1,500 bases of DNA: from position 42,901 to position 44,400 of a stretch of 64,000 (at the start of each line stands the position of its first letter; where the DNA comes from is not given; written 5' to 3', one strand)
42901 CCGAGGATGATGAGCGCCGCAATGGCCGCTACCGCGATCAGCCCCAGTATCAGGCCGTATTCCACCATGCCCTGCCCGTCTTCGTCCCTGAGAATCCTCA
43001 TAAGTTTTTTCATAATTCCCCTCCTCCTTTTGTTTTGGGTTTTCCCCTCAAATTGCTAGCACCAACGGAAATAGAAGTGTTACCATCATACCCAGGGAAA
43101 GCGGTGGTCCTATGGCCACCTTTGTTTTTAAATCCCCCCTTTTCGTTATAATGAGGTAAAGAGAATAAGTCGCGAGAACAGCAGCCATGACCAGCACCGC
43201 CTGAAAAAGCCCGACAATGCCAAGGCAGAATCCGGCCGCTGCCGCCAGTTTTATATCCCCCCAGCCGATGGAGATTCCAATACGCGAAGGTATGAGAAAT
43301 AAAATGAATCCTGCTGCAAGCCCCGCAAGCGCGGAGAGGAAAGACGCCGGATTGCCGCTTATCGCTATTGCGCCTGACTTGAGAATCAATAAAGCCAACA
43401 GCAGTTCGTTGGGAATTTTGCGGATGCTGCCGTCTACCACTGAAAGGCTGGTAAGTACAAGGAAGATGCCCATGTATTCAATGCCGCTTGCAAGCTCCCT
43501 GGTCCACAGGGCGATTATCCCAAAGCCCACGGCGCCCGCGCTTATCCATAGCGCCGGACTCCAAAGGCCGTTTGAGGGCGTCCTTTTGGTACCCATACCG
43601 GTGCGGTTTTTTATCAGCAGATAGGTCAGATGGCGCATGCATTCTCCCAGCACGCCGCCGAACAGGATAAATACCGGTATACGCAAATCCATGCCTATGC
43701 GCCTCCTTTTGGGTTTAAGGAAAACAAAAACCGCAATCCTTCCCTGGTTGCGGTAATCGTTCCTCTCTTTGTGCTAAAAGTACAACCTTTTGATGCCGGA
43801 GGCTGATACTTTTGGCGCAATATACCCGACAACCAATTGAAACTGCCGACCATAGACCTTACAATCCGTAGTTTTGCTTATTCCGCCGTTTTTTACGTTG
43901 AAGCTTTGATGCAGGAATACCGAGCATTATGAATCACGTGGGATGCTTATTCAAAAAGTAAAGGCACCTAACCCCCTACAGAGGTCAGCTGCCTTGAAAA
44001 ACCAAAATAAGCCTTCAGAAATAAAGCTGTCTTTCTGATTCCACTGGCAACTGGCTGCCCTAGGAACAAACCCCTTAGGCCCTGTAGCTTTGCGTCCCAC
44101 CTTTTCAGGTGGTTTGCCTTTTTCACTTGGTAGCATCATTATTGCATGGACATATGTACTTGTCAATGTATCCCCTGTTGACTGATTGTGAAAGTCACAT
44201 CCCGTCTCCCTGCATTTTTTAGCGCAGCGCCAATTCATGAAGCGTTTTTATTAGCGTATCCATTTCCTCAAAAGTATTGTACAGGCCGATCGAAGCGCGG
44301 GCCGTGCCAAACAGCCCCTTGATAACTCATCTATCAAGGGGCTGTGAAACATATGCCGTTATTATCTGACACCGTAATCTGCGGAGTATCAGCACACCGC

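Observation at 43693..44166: c-di-GMP-I (GEMM) riboswitch with its own promoter in the leader of a Gram-positive Tad/Flp pilus operon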

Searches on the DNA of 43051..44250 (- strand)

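Call 12: search_rna_families(sources=[L001, L002, L003], threshold=gathering, show_alignments=3)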
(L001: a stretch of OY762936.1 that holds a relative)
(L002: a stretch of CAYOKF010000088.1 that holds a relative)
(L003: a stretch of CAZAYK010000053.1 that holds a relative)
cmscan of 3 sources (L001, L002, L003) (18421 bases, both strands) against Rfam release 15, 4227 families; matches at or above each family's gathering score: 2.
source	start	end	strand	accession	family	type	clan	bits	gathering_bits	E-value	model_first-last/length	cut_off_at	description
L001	3731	3817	+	RF01051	c-di-GMP-I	Cis-reg; riboswitch;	CL00126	79.2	35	1.9e-14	1-87/87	no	c-di-GMP-I riboswitch aptamer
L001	3553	3636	+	RF01051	c-di-GMP-I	Cis-reg; riboswitch;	CL00126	74.7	35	2.3e-13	1-87/87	no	c-di-GMP-I riboswitch aptamer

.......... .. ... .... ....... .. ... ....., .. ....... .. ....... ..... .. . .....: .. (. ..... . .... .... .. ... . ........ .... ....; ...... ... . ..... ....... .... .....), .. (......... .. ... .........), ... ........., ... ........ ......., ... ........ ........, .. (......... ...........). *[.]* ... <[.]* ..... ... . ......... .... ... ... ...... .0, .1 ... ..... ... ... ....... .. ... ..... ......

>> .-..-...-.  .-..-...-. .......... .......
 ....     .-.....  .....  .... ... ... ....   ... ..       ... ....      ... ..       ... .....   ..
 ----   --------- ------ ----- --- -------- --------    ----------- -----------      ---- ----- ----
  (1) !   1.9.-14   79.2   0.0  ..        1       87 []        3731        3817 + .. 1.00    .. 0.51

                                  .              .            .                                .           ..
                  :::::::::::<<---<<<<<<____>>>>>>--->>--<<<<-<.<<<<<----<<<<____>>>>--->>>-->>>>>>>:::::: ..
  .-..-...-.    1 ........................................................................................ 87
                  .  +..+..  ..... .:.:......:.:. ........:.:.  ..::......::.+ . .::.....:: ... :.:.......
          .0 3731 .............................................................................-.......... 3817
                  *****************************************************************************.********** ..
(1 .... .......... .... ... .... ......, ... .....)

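Call 14: search_rna_families(source=window, start=43650, end=44250, threshold=evalue, max_evalue=10, show_alignments=4)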
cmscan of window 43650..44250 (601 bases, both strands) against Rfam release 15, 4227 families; matches with E-value up to 10: 4.
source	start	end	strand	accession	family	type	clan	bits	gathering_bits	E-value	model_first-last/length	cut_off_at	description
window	44043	44128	-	RF01051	c-di-GMP-I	Cis-reg; riboswitch;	CL00126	80.4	35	3.1e-16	1-87/87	no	c-di-GMP-I riboswitch aptamer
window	43908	43994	+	RF02822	Srn266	Gene; sRNA;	-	20.2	63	0.95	1-112/112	no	Streptococcus RNA 266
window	43709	43784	-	RF02207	WT1-AS_5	Gene; lncRNA;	-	15.3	80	0.4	1-79/79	no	WT1 antisense RNA conserved region 5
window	43916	44049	-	RF01966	RMST_5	Gene; lncRNA;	-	13.4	58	4.4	1-128/128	no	Rhabdomyosarcoma 2 associated transcript conserved region 5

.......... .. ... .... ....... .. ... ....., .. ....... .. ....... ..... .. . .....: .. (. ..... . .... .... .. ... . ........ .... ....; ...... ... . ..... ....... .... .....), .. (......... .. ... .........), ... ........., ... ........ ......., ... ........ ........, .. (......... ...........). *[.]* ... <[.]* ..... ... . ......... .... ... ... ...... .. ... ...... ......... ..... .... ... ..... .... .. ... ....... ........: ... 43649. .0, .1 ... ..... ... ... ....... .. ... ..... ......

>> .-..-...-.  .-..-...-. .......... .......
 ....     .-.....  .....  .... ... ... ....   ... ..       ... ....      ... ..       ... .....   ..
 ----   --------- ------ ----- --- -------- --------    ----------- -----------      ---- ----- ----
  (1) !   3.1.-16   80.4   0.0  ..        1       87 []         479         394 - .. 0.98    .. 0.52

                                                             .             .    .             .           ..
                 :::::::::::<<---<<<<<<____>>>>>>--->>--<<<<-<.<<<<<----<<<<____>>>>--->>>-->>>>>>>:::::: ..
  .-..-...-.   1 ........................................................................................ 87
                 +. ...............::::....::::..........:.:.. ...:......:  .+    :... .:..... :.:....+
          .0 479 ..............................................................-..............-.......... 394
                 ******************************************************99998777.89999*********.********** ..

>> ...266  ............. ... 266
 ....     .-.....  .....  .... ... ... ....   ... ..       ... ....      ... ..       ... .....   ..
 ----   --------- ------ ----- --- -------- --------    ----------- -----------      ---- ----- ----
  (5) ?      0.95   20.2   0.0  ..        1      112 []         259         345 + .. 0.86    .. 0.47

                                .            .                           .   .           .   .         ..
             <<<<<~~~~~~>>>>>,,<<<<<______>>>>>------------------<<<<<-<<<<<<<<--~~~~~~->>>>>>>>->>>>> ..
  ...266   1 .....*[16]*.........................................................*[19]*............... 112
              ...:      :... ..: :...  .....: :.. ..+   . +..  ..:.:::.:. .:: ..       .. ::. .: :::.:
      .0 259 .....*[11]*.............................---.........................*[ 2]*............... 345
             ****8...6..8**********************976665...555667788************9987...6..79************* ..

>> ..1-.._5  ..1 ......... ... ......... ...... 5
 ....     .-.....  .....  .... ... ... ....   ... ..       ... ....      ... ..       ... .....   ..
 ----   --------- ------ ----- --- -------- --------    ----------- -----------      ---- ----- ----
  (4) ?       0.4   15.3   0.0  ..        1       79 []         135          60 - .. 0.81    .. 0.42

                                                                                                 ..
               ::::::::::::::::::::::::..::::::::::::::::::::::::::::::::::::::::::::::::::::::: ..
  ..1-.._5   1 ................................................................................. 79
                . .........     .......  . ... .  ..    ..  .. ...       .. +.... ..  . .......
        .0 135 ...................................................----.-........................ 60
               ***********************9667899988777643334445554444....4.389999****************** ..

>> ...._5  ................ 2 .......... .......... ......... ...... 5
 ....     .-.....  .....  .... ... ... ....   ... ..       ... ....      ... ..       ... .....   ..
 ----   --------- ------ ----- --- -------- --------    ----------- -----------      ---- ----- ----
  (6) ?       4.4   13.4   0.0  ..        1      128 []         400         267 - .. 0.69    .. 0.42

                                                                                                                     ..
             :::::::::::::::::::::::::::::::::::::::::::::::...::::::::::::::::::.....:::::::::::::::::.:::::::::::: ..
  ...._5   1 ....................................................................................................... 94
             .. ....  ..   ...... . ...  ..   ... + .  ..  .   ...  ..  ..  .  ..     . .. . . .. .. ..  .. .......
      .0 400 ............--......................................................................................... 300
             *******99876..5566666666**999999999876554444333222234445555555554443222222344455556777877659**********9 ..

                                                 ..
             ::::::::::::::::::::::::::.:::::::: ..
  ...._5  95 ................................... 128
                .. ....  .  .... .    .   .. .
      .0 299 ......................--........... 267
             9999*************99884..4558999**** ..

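Call 26: search_rna_families(sources=[L005, L006, L007, L008, L009, L010, L011, L012, L013, L014, L015], threshold=gathering, show_alignments=0)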
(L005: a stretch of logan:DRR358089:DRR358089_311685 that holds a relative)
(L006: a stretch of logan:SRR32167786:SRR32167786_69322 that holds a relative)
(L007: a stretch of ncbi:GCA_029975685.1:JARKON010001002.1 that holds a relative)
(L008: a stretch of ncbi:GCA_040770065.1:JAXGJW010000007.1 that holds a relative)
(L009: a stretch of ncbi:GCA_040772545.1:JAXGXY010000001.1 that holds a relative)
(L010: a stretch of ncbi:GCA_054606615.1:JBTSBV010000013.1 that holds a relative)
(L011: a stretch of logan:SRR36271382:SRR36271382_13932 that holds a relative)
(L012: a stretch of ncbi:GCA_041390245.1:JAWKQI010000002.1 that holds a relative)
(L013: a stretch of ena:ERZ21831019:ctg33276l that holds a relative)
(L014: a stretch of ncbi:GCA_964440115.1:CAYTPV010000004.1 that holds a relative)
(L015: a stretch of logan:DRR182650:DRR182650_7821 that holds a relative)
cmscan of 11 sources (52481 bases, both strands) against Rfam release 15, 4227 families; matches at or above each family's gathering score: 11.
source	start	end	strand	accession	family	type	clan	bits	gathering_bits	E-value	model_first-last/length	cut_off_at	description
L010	2189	2276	+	RF01051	c-di-GMP-I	Cis-reg; riboswitch;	CL00126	82.9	35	6.4e-15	1-87/87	no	c-di-GMP-I riboswitch aptamer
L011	2189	2276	+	RF01051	c-di-GMP-I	Cis-reg; riboswitch;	CL00126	82.9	35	6.4e-15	1-87/87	no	c-di-GMP-I riboswitch aptamer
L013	2219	2306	+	RF01051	c-di-GMP-I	Cis-reg; riboswitch;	CL00126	82.1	35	1e-14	1-87/87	no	c-di-GMP-I riboswitch aptamer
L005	1071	1156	+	RF01051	c-di-GMP-I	Cis-reg; riboswitch;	CL00126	80.4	35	2.7e-14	1-87/87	no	c-di-GMP-I riboswitch aptamer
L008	2197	2282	+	RF01051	c-di-GMP-I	Cis-reg; riboswitch;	CL00126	79.6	35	4.2e-14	1-87/87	no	c-di-GMP-I riboswitch aptamer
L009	2197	2282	+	RF01051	c-di-GMP-I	Cis-reg; riboswitch;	CL00126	79.6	35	4.2e-14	1-87/87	no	c-di-GMP-I riboswitch aptamer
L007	2211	2297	+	RF01051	c-di-GMP-I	Cis-reg; riboswitch;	CL00126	79.4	35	4.7e-14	1-87/87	no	c-di-GMP-I riboswitch aptamer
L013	1997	2081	+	RF01051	c-di-GMP-I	Cis-reg; riboswitch;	CL00126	75.6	35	4.1e-13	1-87/87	no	c-di-GMP-I riboswitch aptamer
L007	2040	2124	+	RF01051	c-di-GMP-I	Cis-reg; riboswitch;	CL00126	72.4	35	2.4e-12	1-87/87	no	c-di-GMP-I riboswitch aptamer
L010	1973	2058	+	RF01051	c-di-GMP-I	Cis-reg; riboswitch;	CL00126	70.5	35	6.9e-12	1-87/87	no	c-di-GMP-I riboswitch aptamer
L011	1973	2058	+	RF01051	c-di-GMP-I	Cis-reg; riboswitch;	CL00126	70.5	35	6.9e-12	1-87/87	no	c-di-GMP-I riboswitch aptamer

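Call 33: build_rna_model(alignment_id=A2)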
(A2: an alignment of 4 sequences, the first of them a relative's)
Model R1 built from alignment A2 (4 sequences, 112 columns); structure: RNAalifold consensus.
model positions 112; base pairs 29; branch points 1; effective number of sequences 0.97; information 0.59 bits per position. Calibrated on 0.2 Mb of random sequence (short: E-values are rough).
structure used (alignment columns):
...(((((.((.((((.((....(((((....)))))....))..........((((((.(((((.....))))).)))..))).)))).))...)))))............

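Call 34: search_with_rna_model(model_id=R1, sources=[window, L005, L006, L008, L012, L014], max_evalue=10, show_alignments=6)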
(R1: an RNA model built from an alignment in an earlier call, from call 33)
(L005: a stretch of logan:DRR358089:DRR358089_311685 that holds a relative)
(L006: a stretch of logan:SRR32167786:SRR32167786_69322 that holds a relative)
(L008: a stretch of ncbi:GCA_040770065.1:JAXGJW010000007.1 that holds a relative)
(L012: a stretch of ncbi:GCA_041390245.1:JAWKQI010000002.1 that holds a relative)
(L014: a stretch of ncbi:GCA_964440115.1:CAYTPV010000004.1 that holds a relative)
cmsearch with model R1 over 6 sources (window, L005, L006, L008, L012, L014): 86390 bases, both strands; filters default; matches with E-value up to 10: 6.
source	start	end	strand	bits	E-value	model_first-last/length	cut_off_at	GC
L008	2190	2299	+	58.3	7.2e-13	1-112/112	no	0.52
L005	1071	1166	+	53.1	1.8e-11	1-112/112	no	0.51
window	44033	44128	-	53.1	1.8e-11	1-112/112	no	0.51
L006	1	66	+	29.4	3.5e-05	44-112/112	5'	0.48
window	59718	59815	+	17.3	0.058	1-112/112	no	0.54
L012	2378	2483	+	17.1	0.062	1-112/112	no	0.29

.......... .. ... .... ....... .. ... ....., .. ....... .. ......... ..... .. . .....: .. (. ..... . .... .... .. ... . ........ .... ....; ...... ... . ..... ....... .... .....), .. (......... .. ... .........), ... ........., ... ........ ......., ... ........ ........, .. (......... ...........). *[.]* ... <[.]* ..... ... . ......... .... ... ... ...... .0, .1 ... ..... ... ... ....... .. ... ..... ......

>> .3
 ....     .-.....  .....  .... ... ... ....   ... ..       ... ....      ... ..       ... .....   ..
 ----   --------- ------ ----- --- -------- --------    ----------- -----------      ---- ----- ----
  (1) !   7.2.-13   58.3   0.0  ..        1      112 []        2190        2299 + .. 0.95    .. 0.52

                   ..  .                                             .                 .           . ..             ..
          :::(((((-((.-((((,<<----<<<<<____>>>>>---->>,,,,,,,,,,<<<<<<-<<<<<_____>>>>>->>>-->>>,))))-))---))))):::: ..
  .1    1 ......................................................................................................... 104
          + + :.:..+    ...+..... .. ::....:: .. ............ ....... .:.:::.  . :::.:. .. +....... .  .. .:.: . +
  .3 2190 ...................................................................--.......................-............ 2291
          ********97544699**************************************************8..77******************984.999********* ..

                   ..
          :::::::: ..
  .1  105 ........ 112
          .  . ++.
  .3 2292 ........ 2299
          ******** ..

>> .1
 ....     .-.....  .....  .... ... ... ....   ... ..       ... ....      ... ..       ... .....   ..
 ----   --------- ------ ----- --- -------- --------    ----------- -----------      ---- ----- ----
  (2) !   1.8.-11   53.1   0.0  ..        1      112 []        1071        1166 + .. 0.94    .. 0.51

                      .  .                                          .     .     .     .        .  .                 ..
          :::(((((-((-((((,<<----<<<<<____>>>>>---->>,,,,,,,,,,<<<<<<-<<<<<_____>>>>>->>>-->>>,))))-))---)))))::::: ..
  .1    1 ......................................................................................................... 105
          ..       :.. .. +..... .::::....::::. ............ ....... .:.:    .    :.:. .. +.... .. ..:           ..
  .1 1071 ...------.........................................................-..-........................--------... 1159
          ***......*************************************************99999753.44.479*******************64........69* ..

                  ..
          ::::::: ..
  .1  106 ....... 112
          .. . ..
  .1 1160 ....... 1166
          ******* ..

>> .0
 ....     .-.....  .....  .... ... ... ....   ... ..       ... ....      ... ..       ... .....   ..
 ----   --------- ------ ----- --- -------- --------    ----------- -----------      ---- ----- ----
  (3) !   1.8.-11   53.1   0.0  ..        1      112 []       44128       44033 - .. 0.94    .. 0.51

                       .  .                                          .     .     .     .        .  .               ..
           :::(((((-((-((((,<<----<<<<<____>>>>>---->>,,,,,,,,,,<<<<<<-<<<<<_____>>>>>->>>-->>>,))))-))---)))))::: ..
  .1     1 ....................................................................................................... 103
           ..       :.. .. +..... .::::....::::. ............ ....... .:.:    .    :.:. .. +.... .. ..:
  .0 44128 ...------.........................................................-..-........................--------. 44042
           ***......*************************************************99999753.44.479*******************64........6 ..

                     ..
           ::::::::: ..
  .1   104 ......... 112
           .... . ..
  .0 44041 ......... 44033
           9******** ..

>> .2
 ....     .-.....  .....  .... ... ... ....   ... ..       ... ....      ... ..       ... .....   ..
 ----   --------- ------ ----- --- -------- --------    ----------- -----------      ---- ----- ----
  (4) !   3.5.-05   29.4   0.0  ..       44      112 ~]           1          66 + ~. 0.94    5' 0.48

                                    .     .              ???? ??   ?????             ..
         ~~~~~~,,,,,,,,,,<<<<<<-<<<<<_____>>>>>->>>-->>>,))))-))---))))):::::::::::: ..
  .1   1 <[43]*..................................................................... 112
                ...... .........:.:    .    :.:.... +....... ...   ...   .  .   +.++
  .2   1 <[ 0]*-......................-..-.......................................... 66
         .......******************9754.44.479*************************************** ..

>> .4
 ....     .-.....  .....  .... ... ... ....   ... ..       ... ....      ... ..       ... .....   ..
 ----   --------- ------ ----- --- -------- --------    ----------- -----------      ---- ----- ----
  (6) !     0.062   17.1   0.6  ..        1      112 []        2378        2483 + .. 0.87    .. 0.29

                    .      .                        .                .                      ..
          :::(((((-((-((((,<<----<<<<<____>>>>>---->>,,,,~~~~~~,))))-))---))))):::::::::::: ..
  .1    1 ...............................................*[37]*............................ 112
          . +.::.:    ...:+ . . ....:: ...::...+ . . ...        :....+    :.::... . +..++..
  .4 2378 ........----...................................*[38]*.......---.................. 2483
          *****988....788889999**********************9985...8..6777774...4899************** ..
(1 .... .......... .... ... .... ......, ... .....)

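Call 35: search_with_rna_model(model_id=R1, source=window, start=43690, end=43960, filters=off, max_evalue=10, show_alignments=3)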
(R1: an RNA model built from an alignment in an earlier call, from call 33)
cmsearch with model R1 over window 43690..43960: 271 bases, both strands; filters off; matches with E-value up to 10: 7.
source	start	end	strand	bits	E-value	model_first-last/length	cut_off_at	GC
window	43817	43904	-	7.2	0.086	1-112/112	no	0.43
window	43727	43766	+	3.8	0.69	1-112/112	no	0.5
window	43718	43757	-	2.8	1.3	1-112/112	no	0.45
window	43839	43884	+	2.7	1.3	1-112/112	no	0.43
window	43912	43949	-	1.7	2.5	1-112/112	no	0.45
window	43775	43823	+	1.7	2.5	1-112/112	no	0.41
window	43906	43939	+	-0.5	9.2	1-112/112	no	0.41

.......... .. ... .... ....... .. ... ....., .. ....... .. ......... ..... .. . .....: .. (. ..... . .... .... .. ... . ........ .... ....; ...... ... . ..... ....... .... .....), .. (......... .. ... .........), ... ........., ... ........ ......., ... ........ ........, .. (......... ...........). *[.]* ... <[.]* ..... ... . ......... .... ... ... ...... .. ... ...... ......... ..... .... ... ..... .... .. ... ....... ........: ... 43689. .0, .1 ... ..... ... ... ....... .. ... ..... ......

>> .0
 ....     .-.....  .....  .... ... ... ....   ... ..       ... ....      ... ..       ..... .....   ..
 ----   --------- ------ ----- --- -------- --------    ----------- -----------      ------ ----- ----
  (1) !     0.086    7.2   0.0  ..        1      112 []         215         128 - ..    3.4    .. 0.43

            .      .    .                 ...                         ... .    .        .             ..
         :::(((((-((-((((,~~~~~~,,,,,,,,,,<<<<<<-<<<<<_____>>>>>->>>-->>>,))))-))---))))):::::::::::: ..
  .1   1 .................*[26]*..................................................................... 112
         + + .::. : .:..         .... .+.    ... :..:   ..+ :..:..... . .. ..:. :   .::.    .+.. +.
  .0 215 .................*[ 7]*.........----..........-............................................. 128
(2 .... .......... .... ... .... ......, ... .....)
